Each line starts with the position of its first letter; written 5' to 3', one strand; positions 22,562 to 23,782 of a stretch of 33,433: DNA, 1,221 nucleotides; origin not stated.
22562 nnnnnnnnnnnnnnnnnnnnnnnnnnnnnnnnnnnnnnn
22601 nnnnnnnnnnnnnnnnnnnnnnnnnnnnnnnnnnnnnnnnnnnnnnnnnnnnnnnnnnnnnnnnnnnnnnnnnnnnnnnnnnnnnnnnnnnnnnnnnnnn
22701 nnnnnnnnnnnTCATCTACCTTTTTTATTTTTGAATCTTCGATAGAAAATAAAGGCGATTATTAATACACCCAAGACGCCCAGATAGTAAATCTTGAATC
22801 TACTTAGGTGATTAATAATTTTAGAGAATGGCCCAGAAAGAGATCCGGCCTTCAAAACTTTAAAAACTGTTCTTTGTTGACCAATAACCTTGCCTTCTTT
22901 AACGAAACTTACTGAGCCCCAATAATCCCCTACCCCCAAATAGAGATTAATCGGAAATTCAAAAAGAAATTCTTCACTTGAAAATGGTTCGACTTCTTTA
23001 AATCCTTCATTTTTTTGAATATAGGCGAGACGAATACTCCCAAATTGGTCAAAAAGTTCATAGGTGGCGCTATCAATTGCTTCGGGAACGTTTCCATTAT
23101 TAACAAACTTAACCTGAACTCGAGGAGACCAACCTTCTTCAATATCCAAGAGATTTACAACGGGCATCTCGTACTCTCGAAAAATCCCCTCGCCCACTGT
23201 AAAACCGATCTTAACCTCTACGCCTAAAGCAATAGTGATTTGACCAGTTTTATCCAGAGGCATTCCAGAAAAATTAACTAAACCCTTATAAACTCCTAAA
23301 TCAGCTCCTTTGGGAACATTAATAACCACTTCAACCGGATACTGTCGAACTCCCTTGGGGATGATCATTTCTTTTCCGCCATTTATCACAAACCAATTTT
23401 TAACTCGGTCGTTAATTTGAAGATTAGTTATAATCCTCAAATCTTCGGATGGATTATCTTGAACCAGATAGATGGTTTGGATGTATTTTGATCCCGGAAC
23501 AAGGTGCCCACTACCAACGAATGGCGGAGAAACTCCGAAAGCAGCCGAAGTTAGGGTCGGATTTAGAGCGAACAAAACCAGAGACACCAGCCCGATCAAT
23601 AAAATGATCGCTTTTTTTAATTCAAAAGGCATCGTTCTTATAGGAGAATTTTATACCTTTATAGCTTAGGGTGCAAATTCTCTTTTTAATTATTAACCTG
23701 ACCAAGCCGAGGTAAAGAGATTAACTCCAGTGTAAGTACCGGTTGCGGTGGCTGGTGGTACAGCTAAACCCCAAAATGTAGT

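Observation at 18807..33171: A 14.4-kb co-directional cluster that looks like a non-cellulosomal cohesin-dockerin surface apparatus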

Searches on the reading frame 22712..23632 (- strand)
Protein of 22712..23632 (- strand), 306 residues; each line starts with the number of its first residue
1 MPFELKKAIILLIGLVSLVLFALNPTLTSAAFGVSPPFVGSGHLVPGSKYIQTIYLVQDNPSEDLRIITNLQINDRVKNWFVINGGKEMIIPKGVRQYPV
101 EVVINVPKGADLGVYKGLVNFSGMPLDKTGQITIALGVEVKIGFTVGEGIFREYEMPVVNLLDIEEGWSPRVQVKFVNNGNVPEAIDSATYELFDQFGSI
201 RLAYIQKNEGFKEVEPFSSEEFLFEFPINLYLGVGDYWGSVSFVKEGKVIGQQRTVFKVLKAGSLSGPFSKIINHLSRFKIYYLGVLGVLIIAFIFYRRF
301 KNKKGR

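Call 4: search_protein_families(library=pfam, proteins=[window:22712-23632:-], max_evalue=1)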
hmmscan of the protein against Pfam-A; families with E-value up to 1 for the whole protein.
window:22712-23632:- (306 aa): 0 families

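Call 8: search_protein_families(library=ncbifam, proteins=[window:22712-23632:-], max_evalue=1)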
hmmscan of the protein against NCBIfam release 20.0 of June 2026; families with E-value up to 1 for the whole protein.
window:22712-23632:- (306 aa): 0 families

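Call 10: search_solved_structures(query=window:22712-23632:-, max_evalue=10)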
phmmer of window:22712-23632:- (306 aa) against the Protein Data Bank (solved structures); distinct sequences matched with E-value up to 10: 6.
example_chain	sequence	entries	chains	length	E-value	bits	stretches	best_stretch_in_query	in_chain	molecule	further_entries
3ec5_A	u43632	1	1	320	0.00083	21.9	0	182-212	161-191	Outer Surface Protein A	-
8xwg_A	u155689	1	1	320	0.021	17.3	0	182-212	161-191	Outer Surface Protein A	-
3cka_A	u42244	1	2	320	0.041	16.4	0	185-212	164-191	Outer surface protein A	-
5ys7_A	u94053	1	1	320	0.044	16.3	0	184-212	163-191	Outer Surface Protein A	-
5z1o_A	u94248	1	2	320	0.048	16.1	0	184-212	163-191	Outer Surface Protein A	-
2dnq_A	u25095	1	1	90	1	11.8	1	179-221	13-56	RNA-binding protein 4B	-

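Call 12: find_homologous_proteins(query=window:22712-23632:-)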
Query window:22712-23632:- (306 aa): 66 proteins with E <= 0.001 among 2210 candidates.
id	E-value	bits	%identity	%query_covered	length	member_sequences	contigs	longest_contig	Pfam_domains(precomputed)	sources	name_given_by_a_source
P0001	1.7e-197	673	100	100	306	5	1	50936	-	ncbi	-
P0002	1.6e-172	591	85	100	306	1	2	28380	-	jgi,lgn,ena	jgi:hypothetical protein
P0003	4.1e-110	386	59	91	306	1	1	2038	-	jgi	jgi:hypothetical protein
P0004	1.0e-109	385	58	96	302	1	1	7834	-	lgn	-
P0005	2.0e-109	384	59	94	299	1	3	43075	-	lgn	-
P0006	1.6e-107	377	58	92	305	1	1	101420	-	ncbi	-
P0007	1.0e-106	375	56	95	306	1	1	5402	-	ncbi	-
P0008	1.2e-106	375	58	96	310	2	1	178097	-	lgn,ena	-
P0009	1.6e-105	371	58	92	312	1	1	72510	-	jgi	jgi:hypothetical protein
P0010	2.0e-105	371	59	88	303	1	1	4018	-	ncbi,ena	-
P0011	3.0e-105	370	56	96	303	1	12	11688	-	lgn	-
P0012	2.0e-104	367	54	97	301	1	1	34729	-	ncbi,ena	-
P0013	1.4e-103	364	57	96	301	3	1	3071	-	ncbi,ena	-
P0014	7.8e-103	362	58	97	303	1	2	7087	-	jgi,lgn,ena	-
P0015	4.2e-102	360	53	98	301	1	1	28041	-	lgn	-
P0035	3.5e-89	317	48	93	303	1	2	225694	-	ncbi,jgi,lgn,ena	-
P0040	1.2e-86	309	52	88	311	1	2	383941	-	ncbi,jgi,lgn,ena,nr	ncbi:MAG: hypothetical protein KGZ30_04615 [Anaplasmataceae bacterium]|nr:hypothetical protein [Anap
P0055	2.1e-81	292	45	91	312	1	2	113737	-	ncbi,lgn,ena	-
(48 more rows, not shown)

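Call 13: find_encoding_contigs(protein=P0040, flank=10000, max_places=1)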
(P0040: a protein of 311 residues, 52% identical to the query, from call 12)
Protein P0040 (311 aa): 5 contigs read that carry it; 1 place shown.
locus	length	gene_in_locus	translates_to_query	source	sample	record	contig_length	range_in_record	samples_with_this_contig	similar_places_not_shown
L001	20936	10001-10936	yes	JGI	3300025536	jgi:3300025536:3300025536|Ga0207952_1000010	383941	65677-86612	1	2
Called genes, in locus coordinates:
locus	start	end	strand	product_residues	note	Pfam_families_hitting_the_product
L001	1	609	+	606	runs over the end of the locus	-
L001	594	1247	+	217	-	PF00535:Glycos_transf_2, PF10111:Glyco_tranf_2_2 (weak), PF13641:Glyco_tranf_2_3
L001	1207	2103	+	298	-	-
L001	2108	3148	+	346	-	-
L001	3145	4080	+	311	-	PF00348:polyprenyl_synt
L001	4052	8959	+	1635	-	PF13415:Beta-prop_FBX42 (faint), PF13964:Beta-prop_Calicin (weak)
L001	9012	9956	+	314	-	-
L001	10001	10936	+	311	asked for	-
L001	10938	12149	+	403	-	-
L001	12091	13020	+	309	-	-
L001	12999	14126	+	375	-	-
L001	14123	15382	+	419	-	PF00963:Cohesin (weak)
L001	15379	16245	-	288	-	PF00551:Formyl_trans_N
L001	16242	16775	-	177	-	PF01327:Pep_deformylase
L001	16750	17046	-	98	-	-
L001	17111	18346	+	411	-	PF22694:CtpB_N-like (weak), PF00595:PDZ (weak), PF13180:PDZ_2 (faint), PF17820:PDZ_6, PF03572:Peptidase_S41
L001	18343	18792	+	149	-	PF01281:Ribosomal_L9_N, PF03948:Ribosomal_L9_C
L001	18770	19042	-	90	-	PF01016:Ribosomal_L27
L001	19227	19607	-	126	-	-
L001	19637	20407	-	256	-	-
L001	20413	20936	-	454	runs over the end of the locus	PF01225:Mur_ligase, PF08245:Mur_ligase_M, PF02875:Mur_ligase_C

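Call 14: find_encoding_contigs(protein=P0035, flank=10000, max_places=1)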
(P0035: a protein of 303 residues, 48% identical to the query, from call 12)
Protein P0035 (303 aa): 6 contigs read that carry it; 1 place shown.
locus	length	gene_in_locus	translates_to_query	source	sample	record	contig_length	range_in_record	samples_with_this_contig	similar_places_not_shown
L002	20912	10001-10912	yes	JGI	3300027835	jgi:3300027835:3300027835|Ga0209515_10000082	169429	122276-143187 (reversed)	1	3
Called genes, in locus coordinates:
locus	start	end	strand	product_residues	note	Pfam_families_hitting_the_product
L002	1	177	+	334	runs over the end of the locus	-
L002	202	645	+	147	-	-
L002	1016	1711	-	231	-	-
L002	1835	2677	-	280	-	-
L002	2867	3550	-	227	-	-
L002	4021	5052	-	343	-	-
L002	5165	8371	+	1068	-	-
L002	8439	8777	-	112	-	-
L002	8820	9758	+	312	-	-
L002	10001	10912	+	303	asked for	-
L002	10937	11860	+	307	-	PF00404:Dockerin_1 (weak)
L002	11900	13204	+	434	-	PF13366:PDDEXK_3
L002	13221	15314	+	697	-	PF00963:Cohesin, PF19077:Big_13 (faint)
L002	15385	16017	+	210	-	PF00081:Sod_Fe_N, PF02777:Sod_Fe_C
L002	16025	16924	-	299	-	PF00551:Formyl_trans_N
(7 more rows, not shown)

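Call 15: find_encoding_contigs(protein=P0055, flank=10000, max_places=1)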
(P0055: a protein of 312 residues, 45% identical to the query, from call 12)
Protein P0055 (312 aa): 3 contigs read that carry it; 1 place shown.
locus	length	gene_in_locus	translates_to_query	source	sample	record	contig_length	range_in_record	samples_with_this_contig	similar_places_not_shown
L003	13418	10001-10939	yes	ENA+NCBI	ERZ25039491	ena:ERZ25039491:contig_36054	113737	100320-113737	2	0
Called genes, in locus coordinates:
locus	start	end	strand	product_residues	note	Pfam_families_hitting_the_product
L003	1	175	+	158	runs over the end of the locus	PF06983:3-dmu-9_3-mt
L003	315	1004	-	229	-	-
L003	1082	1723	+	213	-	PF00081:Sod_Fe_N, PF02777:Sod_Fe_C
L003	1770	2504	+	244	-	-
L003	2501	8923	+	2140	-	PF00054:Laminin_G_1 (faint), PF02210:Laminin_G_2 (weak), PF13385:Laminin_G_3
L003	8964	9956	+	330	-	-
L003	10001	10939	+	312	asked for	-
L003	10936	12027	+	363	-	-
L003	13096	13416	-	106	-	?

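Call 18: find_related_loci(query=A1, collection=genome_contigs, flank=10000)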
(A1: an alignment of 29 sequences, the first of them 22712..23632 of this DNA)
Query A1 (306 aa) in genome_contigs; peptide patterns used: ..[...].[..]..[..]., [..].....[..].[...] (x = any residue, [..] = any of these).
73 stretches matched a pattern; 34 encode a relative of the query (tblastn E <= 1e-3); 33 distinct loci.
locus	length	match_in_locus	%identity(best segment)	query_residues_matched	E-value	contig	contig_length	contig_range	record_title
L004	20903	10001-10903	54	5-304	6e-108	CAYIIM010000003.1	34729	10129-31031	MAG TPA_asm: uncultured Candidatus Saccharibacteria bacterium isolate ERP119705_co24_121 genome assembly, contig: NODE_1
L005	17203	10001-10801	59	16-283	6e-108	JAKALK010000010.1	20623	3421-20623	MAG: bacterium isolate WY5.bin125 NODE_4068_length_20623_cov_1.422961, whole genome shotgun sequence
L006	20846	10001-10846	58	15-297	2e-103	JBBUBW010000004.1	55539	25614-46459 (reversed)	MAG: Patescibacteria group bacterium isolate H43-bin006_1 H43_bin006_1_000000000004, whole genome shotgun sequence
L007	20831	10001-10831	53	21-299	9e-102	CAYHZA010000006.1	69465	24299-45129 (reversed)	MAG TPA_asm: uncultured Candidatus Saccharibacteria bacterium isolate ERP119705_co17_168 genome assembly, contig: NODE_2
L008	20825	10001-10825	57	28-301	4e-100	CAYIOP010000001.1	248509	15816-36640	MAG TPA_asm: uncultured Candidatus Saccharibacteria bacterium isolate ERP119705_co3_310 genome assembly, contig: NODE_15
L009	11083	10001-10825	52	31-306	1e-92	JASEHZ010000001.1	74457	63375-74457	MAG: Patescibacteria group bacterium isolate Yes70-36 NODE_62_length_74457_cov_17.636448, whole genome shotgun sequence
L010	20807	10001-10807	50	23-292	5e-92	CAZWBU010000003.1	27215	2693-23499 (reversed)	MAG TPA_asm: uncultured Candidatus Saccharibacteria bacterium isolate SRP119689_co1_331 genome assembly, contig: NODE_22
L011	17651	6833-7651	48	8-285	5e-91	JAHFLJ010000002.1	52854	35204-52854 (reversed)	MAG: Candidatus Liptonbacteria bacterium isolate nzgw430 NODE_194_length_52855_cov_5.449975, whole genome shotgun sequen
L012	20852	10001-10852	49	9-292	5e-90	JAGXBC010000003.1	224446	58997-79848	MAG: Patescibacteria group bacterium isolate REEB91 contig-150_22, whole genome shotgun sequence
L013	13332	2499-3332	48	28-306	5e-89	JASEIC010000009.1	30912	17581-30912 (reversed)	MAG: Patescibacteria group bacterium isolate Yes70-39 NODE_9_length_30912_cov_109.195644, whole genome shotgun sequence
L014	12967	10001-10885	47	9-306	1e-88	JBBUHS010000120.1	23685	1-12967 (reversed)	MAG: Patescibacteria group bacterium isolate H41-bin141_1 H41_bin141_1_000000000120, whole genome shotgun sequence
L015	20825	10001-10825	49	28-305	3e-88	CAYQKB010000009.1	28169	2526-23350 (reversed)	MAG TPA_asm: uncultured Candidatus Saccharibacteria bacterium isolate SRP193066_co2_439 genome assembly, contig: NODE_87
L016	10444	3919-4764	49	9-294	6e-88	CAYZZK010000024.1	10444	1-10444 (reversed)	MAG TPA_asm: uncultured Candidatus Saccharibacteria bacterium isolate SRP193066_co2_443 genome assembly, contig: NODE_33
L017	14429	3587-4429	49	25-306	1e-87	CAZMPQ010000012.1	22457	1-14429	MAG TPA_asm: uncultured Candidatus Saccharibacteria bacterium isolate SRP237561_co1_44 genome assembly, contig: NODE_369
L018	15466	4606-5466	47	2-292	1e-87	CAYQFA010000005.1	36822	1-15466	MAG TPA_asm: uncultured Candidatus Saccharibacteria bacterium isolate binchicken_co3_503 genome assembly, contig: NODE_3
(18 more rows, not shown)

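Call 26: predict_structure(alignment_id=A1)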
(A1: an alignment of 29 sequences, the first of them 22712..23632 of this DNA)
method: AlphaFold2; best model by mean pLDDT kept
length: 306 residues; sequences in the alignment: 29
mean_pLDDT: 86.1   pTM: 0.60
mean pLDDT of the five models: 86.1, 83.7, 81.8, 81.4, 79.5
residues with pLDDT >= 90: 132; 70-90: 150; 50-70: 19; < 50: 5
segments of 3 or more residues with pLDDT < 50: 130-133
pLDDT, mean of each block of 10 residues (from residue 1): 79 92 67 83 85 89 87 89 85 90 90 89 69 66 84 92 91 94 93 93 94 92 88 90 95 94 77 78 90 91 66
secondary structure, 60 per line:
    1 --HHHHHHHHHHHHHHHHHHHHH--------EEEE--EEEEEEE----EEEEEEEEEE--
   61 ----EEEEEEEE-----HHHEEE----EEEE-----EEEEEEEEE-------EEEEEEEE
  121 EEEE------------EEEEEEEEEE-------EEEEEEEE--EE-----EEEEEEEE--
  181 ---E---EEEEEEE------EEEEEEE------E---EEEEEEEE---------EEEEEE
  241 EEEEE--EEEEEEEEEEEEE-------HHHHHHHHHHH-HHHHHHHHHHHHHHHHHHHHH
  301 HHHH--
elements in order: H3-23 E32-35 E38-44 E49-58 E65-72 E81-83 E88-91 E97-105 E113-124 E137-146 E154-161 E171-178 E188-194 E201-207 E218-225 E235-245 E248-260 H268-278 H280-304
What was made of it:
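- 22712..23632 (-): g4, 306 aa: signal peptide, two tandem Ig-like sandwiches, C-terminal membrane helix and a basic tail. Proposed membrane receptor for the g3 module; laid out like WxLIP. AF2 pLDDT 86 (call 26).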

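Call 33: fold_search(model_id=the predicted structure, library=pdb)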
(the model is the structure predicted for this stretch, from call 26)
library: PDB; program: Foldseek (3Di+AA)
matches with E <= 10: 1810; with E <= 0.001: 553
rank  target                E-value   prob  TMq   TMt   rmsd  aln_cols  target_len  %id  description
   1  8jmw_A                5.2e-11  1.00  0.29  0.18  11.2       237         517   14  Fibril form of serine peptidase Vpr (released 2023-12-06)
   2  9i1y_A                2.5e-09  1.00  0.31  0.35  14.3       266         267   14  WxLIP from Enterococcus faecium (released 2026-01-28)
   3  7sqc_O0               4.9e-09  1.00  0.29  0.09  14.0       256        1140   12  Ciliary C1 central pair apparatus isolated from Chlamydomonas reinhardtii (released 2022-04-13)
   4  9i25_C                5.5e-09  1.00  0.32  0.38  14.0       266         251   13  WxLIP from Enterococcus faecium locus A bound to long WxL (released 2026-01-28)
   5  9i1y_B                9.3e-09  1.00  0.28  0.32  14.2       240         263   13  WxLIP from Enterococcus faecium (released 2026-01-28)
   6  7sqc_2B               1.2e-08  1.00  0.30  0.13  14.7       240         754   11  Ciliary C1 central pair apparatus isolated from Chlamydomonas reinhardtii (released 2022-04-13)
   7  7ptb                  1.3e-08  1.00  0.32  0.31  11.0       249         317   11  Crystal structure of the SPD-2 domain of human CEP192 (released 2022-04-06)
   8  7sqc_2A               1.7e-08  1.00  0.29  0.13  14.8       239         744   11  Ciliary C1 central pair apparatus isolated from Chlamydomonas reinhardtii (released 2022-04-13)
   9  9ijj_E                2.5e-08  1.00  0.28  0.18  13.1       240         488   12  In situ structure of the central apparatus in mouse sperm axoneme. (released 2025-06-04)
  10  4kkp_B                5.3e-08  1.00  0.22  0.28  17.0       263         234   11  Crystal structure of Vibrio cholerae RbmA (crystal form 2) (released 2013-05-22)
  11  4kkr_A                5.9e-08  1.00  0.22  0.28  16.9       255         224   12  Crystal structure of Vibrio cholerae RbmA (crystal form 3) (released 2013-05-22)
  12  4kkq_A                8.5e-08  1.00  0.23  0.30  16.3       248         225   11  Crystal structure of Vibrio cholerae RbmA (crystal form 1) (released 2013-05-22)
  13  6k73_B                9.5e-08  1.00  0.28  0.39  15.7       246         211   15  Chaperone-tip adhesin complex is vital for synergistic activation of CFA/I fimbriae biogenesis (released 2020-06-10)
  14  4kkp_A                9.5e-08  1.00  0.22  0.28  17.1       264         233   11  Crystal structure of Vibrio cholerae RbmA (crystal form 2) (released 2013-05-22)
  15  9ijj_C                1.1e-07  1.00  0.28  0.10  13.2       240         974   13  In situ structure of the central apparatus in mouse sperm axoneme. (released 2025-06-04)
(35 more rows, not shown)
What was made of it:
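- On WxL cluster (Firmicutes): The architecture is reproduced (call 26), and WxLIP structures 9i1y/9i25 rank 2, 4 and 5 in Foldseek at E 2.5e-9 (call 33).
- Closest known: WxL / WxLIP. Same: WxLIP structures are among the best fold matches of g4 (call 33).
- The g4 model has two Ig-like sandwiches plus a membrane helix, with WxLIP structures among the top PDB matches (calls 26, 33). The Foldseek hits sit among many generic tandem-Ig proteins with TM-scores of about 0.3 (call 33). Chaperone-usher chaperones (CfaA, DraB, FimC, CsuC) and fimbrial subunits are among the g4 fold matches, at E about 1e-7 (call 33).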

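Call 41: search_protein_families(library=pfam, alignment_id=A1, max_evalue=1)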
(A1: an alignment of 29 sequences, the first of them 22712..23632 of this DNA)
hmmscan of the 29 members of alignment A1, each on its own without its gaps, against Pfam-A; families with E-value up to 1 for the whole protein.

A. member 1, window:22712-23632:- (306 aa): 0 families

B. families by the number of members that match (of 29 scanned): 21 families
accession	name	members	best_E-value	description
PF09608.15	Alph_Pro_TM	8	0.00013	Putative transmembrane protein (Alph_Pro_TM)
PF22680.2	Glyco_hydro_123_N_2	5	0.038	Glycoside hydrolase 123 N-terminal domain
PF19170.5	DUF5852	3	0.056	Family of unknown function (DUF5852)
PF00746.26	Gram_pos_anchor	2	0.015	LPXTG cell wall anchor motif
PF19706.4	DUF6203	2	0.035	Family of unknown function (DUF6203)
PF14874.12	PapD-like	2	0.038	Flagellar-associated PapD-like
PF13004.13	BACON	2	0.069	Putative binding domain, N-terminal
PF03366.22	YEATS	2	0.19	YEATS family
PF08522.16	BT_3987-like_N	1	0.025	BT_3987-like, N-terminal domain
PF20305.4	pYEATS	1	0.045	prokaryotic YEATS domain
PF01925.25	TauE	1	0.054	Sulfite exporter TauE/SafE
PF04956.18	TrbC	1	0.066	TrbC/VIRB2 pilin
PF13491.11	FtsK_4TM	1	0.1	4TM region of DNA translocase FtsK/SpoIIIE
PF05393.16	Hum_adeno_E3A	1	0.15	Human adenovirus early E3A glycoprotein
PF09107.17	SelB-wing_3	1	0.16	Elongation factor SelB, winged helix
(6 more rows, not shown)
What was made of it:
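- Two g4 family members give weak PapD-like Pfam hits (call 41).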

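Call 61: search_solved_structures(query=A1, max_evalue=10)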
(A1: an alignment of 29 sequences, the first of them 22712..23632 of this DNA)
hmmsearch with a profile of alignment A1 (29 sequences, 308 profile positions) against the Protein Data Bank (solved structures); distinct sequences matched with E-value up to 10: 2.
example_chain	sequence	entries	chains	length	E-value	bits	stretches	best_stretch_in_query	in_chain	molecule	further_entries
3ec5_A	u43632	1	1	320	0.51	12.4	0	187-219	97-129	Outer Surface Protein A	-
8k2j_A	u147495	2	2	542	0.53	12.4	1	100-148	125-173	Oligosaccharide/Monosaccharide-releasing beta-N-acetylgalactosaminidase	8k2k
